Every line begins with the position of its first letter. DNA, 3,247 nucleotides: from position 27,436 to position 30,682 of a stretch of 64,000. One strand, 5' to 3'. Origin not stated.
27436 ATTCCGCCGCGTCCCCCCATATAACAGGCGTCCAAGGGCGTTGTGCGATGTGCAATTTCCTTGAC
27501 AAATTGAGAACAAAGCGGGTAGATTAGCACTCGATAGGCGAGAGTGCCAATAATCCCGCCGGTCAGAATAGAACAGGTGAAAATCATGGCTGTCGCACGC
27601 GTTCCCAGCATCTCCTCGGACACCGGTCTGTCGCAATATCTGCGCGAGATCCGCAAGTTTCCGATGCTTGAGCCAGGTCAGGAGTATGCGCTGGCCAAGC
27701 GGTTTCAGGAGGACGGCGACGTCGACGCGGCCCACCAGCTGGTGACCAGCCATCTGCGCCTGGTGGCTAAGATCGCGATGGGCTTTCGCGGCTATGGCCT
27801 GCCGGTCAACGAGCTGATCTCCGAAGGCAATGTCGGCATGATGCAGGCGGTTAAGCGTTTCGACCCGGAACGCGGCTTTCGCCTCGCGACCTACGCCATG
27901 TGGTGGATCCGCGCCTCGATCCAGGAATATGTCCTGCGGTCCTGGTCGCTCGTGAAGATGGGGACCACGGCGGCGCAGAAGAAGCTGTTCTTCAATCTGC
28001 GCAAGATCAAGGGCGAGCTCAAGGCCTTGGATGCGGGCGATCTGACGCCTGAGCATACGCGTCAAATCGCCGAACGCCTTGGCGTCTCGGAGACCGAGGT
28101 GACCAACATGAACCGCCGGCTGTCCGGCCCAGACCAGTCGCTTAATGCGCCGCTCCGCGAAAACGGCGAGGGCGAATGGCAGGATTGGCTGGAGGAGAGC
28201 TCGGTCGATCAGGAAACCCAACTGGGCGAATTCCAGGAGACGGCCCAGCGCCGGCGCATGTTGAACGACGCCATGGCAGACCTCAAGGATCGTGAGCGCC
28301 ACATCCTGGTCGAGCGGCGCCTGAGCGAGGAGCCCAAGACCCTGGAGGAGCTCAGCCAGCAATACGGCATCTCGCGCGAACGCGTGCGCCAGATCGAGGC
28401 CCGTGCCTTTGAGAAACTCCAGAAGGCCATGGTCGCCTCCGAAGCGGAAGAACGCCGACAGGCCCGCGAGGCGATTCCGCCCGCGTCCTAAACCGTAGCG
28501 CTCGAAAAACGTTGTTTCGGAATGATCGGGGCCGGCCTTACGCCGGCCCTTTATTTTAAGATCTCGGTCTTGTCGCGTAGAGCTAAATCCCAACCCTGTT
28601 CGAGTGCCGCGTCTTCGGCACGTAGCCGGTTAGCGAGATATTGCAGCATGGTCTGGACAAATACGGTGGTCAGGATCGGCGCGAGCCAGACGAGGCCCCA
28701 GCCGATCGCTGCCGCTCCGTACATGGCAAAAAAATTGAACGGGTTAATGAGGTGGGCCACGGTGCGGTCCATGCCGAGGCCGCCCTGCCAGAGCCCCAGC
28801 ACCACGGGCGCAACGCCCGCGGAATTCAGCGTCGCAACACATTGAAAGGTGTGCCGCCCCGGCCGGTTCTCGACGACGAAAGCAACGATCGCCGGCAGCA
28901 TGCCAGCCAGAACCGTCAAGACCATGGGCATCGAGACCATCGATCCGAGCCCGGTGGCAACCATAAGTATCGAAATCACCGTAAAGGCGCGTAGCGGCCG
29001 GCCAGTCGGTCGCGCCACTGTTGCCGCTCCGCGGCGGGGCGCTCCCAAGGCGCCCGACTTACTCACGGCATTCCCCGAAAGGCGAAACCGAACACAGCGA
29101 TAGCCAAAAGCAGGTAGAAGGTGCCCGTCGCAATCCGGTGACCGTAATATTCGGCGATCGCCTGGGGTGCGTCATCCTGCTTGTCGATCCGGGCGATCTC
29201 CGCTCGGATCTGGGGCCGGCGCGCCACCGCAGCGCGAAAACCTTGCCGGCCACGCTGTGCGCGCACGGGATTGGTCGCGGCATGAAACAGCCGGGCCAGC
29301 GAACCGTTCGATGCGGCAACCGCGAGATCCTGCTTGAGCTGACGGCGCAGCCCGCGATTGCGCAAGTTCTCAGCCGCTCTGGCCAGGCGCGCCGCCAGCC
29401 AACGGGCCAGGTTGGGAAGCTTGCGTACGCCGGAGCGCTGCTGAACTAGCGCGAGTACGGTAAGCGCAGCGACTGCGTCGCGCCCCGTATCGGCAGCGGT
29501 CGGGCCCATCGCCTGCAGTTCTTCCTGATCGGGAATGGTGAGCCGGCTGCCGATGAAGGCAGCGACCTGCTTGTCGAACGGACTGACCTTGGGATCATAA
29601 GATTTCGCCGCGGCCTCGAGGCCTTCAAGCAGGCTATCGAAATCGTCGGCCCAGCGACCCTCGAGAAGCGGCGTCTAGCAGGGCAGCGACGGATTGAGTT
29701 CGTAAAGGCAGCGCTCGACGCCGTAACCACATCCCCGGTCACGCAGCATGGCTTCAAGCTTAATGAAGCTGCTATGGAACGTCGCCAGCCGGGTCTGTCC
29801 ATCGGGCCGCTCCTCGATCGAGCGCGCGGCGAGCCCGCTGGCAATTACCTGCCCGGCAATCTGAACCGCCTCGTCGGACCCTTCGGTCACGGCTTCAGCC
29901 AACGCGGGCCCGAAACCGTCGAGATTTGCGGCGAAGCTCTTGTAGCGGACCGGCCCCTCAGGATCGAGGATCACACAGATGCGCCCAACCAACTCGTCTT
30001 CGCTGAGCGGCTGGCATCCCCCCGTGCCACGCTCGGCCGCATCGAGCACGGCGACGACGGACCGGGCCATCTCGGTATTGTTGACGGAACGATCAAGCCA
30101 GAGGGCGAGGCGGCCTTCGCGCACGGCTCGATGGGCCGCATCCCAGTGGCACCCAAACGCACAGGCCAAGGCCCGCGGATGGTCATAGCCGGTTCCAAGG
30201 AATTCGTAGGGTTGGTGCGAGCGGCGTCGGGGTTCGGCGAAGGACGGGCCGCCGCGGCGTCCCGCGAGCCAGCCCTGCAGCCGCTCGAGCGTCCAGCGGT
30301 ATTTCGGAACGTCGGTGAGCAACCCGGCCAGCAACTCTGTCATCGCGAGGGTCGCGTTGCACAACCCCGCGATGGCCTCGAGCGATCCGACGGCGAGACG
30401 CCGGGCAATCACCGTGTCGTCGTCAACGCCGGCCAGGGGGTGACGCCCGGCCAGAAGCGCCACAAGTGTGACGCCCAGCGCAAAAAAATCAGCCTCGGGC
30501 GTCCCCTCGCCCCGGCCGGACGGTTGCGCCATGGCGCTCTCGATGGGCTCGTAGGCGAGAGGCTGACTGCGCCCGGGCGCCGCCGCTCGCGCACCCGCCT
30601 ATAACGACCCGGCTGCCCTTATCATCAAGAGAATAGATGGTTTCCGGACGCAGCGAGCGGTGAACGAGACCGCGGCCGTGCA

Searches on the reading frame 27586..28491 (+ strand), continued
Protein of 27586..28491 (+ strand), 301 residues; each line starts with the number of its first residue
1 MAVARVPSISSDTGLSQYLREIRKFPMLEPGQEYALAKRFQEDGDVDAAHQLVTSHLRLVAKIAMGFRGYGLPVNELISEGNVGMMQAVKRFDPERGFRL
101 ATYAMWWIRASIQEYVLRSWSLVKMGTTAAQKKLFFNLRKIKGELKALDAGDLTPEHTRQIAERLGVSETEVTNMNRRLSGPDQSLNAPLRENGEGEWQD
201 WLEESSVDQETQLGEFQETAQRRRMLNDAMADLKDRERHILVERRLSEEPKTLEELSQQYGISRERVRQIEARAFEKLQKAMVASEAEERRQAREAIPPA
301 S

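Call 66: search_protein_families(library=ncbifam, proteins=[window:27586-28491:+], max_evalue=0.00001)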
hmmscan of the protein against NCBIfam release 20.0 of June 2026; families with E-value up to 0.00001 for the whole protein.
window:27586-28491:+ (301 aa): 41 families (the best 25 are shown)
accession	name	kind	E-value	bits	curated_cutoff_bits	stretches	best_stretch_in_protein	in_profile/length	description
NF005143.0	PRK06596.1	subfamily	2e-120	401.6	241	1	7-284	8-283/285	RNA polymerase factor sigma-32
TIGR02392.1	rpoH_proteo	equivalog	2.3e-111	371.8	323.1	1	14-283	2-269/270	RNA polymerase sigma factor RpoH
NF005693.0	PRK07500.1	equivalog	1.3e-92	310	315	1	18-291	11-286/289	RNA polymerase factor sigma-32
TIGR02394.1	rpoS_proteo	equivalog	1e-48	166.3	378.7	1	15-286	15-278/285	RNA polymerase sigma factor RpoS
NF004207.0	PRK05657.1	equivalog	3.9e-46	157.9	394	1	16-283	59-318/329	RNA polymerase sigma factor RpoS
NF041931.2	MzaA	equivalog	5.6e-44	151.1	800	1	47-280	475-703/726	MZA anti-phage system associated sigma-70 family RNA polymerase sigma factor MzaA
TIGR02997.1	Sig70-cyanoRpoD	subfamily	4.2e-40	137.9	384.5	1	48-278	75-297/298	RNA polymerase sigma factor, RpoD/SigA family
NF006666.0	PRK09210.1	equivalog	5.5e-40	137.8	572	1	7-281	93-359/370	RNA polymerase sigma factor RpoD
TIGR02393.1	RpoD_Cterm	equivalog_domain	2.5e-39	135.3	354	1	48-283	1-229/238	RNA polymerase sigma factor RpoD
NF004562.0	PRK05901.1-4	equivalog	4.3e-34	117.9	779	1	43-282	312-544/571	RNA polymerase sigma factor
TIGR02937.1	sigma70-ECF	superfamily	7e-33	113.6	42.9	1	47-282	1-165/165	sigma-70 family RNA polymerase sigma factor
NF004208.0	PRK05658.1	equivalog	1.1e-32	113.8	555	2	47-112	392-457/631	RNA polymerase sigma factor RpoD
NF005920.0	PRK07921.1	subfamily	3e-31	108.6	464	1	42-284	86-320/328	RNA polymerase sigma factor SigB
NF004565.0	PRK05901.2-3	equivalog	5e-30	104.8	484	1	18-283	221-491/501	RNA polymerase sigma factor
NF005642.0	PRK07405.1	subfamily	9.4e-30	103.9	524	1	47-281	82-308/318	RNA polymerase sigma factor SigD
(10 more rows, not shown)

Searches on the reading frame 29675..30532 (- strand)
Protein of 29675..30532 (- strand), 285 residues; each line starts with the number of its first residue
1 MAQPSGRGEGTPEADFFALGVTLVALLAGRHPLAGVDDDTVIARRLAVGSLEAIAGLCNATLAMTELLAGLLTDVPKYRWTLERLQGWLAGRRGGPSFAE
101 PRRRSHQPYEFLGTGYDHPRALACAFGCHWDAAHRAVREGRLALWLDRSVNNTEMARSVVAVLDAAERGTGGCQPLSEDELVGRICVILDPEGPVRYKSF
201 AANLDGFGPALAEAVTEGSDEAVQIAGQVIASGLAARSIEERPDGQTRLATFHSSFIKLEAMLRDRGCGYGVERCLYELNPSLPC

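Call 31: search_protein_families(library=pfam, proteins=[window:29675-30532:-])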
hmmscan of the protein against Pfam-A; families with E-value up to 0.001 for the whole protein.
window:29675-30532:- (285 aa): 0 families

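Call 66: search_protein_families(library=ncbifam, proteins=[window:29675-30532:-], max_evalue=0.00001)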
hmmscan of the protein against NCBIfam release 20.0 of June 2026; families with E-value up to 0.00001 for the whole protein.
window:29675-30532:- (285 aa): 1 family
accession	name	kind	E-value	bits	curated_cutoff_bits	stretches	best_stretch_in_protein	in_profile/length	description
NF038150.1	lanthi_synth_IV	equivalog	6.5e-09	34.7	650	1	9-100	372-460/851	class IV lanthionine synthetase LanL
